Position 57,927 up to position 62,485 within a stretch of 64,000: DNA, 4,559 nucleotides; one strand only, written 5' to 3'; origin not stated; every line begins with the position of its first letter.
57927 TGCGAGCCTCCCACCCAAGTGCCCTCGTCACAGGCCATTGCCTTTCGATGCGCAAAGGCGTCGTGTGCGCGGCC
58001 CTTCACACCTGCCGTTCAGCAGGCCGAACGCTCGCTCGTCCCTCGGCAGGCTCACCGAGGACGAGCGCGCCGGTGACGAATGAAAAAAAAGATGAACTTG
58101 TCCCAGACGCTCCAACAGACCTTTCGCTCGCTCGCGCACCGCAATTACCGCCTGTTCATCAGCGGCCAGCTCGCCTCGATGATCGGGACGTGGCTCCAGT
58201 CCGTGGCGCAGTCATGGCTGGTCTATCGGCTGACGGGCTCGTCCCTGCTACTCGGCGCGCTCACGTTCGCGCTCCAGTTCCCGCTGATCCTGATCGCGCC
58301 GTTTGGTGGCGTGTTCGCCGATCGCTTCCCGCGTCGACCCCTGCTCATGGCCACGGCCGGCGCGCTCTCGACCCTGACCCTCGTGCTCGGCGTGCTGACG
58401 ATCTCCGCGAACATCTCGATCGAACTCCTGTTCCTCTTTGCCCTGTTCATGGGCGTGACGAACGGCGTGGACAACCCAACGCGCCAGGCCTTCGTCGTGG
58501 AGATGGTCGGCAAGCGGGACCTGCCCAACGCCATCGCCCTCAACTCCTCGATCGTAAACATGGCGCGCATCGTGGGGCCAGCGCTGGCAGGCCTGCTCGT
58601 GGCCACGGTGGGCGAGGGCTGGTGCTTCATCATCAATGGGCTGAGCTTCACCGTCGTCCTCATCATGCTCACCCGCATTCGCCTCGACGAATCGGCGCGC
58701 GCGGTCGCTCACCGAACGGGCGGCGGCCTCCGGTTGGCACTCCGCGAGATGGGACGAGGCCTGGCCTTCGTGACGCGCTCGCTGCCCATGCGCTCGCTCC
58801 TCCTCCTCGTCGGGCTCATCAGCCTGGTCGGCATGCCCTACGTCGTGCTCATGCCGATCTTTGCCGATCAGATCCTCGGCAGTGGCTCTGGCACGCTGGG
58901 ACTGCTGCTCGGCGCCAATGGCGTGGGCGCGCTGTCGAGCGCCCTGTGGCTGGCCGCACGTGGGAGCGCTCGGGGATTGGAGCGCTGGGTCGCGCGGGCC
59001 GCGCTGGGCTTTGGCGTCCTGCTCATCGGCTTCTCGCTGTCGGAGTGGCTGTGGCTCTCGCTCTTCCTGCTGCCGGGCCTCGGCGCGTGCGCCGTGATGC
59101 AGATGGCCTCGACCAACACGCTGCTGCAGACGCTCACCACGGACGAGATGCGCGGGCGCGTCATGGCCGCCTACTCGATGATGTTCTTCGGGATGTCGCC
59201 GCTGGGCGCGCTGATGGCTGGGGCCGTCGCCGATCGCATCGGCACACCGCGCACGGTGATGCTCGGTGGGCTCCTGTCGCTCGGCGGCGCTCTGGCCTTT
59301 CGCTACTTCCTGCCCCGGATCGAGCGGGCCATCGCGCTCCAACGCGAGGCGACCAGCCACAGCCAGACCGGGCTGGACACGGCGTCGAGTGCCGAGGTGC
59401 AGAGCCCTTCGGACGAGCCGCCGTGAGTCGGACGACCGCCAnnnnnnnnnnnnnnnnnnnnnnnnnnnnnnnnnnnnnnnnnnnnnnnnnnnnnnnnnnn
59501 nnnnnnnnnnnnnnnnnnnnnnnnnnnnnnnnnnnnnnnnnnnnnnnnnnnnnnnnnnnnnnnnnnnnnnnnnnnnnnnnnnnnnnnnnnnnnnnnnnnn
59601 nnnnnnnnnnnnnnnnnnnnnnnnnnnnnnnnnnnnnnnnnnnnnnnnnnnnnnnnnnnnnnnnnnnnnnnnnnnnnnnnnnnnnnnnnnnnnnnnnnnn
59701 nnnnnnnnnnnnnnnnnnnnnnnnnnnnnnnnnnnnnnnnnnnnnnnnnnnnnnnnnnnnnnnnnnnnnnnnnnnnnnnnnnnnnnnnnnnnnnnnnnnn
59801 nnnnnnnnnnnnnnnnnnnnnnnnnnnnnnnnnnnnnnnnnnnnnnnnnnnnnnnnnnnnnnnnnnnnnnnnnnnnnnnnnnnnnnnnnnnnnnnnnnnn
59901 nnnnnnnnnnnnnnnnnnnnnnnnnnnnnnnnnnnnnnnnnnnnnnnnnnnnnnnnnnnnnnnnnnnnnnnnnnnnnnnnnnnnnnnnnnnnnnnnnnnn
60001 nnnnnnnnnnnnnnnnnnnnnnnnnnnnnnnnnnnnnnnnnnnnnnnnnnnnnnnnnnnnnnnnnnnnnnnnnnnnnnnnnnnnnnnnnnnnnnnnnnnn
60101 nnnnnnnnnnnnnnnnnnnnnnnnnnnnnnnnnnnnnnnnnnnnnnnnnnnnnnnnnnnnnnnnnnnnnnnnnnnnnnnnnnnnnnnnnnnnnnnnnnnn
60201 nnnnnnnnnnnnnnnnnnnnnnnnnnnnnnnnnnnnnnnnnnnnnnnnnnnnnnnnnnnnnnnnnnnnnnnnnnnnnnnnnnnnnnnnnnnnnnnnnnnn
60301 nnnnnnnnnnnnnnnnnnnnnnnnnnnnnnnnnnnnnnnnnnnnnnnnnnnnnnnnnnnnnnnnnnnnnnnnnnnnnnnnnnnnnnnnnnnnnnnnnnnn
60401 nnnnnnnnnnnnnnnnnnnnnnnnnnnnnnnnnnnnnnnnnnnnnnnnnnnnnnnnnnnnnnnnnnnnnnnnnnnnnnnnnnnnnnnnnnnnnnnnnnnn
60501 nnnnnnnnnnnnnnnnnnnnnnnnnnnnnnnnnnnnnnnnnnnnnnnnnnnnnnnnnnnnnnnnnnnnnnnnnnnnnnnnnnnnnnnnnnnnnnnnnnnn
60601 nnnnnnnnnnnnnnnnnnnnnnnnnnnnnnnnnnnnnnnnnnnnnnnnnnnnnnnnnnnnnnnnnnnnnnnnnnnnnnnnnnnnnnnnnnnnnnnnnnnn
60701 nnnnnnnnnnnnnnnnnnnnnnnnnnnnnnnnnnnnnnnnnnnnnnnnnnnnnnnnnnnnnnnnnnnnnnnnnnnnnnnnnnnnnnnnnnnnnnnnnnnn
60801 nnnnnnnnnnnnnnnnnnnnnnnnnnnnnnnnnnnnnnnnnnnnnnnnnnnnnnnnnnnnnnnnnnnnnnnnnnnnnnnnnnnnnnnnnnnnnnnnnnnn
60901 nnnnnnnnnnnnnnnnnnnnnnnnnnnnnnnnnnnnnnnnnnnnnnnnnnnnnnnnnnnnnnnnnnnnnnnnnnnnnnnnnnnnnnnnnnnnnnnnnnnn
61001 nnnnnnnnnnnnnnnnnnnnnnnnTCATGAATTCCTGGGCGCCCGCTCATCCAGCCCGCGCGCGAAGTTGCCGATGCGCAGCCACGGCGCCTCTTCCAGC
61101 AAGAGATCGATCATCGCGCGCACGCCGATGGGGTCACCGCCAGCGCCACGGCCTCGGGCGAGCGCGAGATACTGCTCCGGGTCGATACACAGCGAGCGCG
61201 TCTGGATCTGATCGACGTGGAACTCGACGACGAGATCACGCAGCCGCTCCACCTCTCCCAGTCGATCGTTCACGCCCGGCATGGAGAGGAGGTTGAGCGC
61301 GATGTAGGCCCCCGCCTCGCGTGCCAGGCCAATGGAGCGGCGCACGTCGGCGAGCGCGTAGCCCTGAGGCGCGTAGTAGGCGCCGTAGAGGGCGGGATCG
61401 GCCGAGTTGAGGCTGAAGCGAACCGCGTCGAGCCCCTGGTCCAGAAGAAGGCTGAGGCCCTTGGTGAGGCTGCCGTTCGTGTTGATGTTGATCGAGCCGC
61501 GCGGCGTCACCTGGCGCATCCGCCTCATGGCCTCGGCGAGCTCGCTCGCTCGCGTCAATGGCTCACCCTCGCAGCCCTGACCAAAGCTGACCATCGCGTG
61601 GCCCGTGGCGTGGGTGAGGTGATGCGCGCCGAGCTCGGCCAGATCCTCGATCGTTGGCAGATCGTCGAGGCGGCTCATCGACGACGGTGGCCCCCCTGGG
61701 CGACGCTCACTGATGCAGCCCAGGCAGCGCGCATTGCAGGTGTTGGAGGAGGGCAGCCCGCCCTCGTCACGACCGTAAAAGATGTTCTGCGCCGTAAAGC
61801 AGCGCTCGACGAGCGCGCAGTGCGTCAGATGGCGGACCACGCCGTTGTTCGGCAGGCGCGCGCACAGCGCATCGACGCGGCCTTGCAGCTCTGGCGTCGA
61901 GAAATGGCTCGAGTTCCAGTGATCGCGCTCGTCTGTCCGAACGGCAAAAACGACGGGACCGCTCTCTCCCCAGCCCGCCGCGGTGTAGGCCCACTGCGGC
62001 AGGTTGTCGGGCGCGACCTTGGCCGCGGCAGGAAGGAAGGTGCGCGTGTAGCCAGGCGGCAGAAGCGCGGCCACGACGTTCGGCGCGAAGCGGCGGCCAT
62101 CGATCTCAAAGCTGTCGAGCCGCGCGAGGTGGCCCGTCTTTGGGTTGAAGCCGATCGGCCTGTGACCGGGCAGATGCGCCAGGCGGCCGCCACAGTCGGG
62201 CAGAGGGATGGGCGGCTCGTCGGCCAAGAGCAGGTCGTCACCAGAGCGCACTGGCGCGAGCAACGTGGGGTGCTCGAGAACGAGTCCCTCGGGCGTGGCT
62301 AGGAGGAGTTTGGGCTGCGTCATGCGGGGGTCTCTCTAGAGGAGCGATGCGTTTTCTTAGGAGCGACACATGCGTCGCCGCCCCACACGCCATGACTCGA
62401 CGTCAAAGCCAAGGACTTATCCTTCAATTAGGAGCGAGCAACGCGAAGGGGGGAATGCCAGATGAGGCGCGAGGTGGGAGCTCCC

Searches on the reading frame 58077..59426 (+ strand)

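Call 77: search_protein_families(library=pfam, proteins=[window:58077-59426:+], max_evalue=0.001)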
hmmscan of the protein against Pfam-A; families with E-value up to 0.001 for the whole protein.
window:58077-59426:+ (449 aa): 2 families
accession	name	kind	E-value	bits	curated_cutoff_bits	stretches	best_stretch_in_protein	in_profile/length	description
PF05977.19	MFS_3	-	2e-58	198.6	27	1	15-418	3-401/524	Transmembrane secretion effector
PF07690.21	MFS_1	-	2.5e-31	109.3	33.4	1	29-377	3-346/347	Major Facilitator Superfamily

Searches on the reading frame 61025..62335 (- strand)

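Call 77: search_protein_families(library=pfam, proteins=[window:61025-62335:-], max_evalue=0.001)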
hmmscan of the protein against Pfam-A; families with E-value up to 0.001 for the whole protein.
window:61025-62335:- (436 aa): 1 family
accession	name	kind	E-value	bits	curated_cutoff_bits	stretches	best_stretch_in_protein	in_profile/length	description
PF04055.27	Radical_SAM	-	4.5e-11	43.6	29.5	1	196-358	3-157/166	Radical SAM superfamily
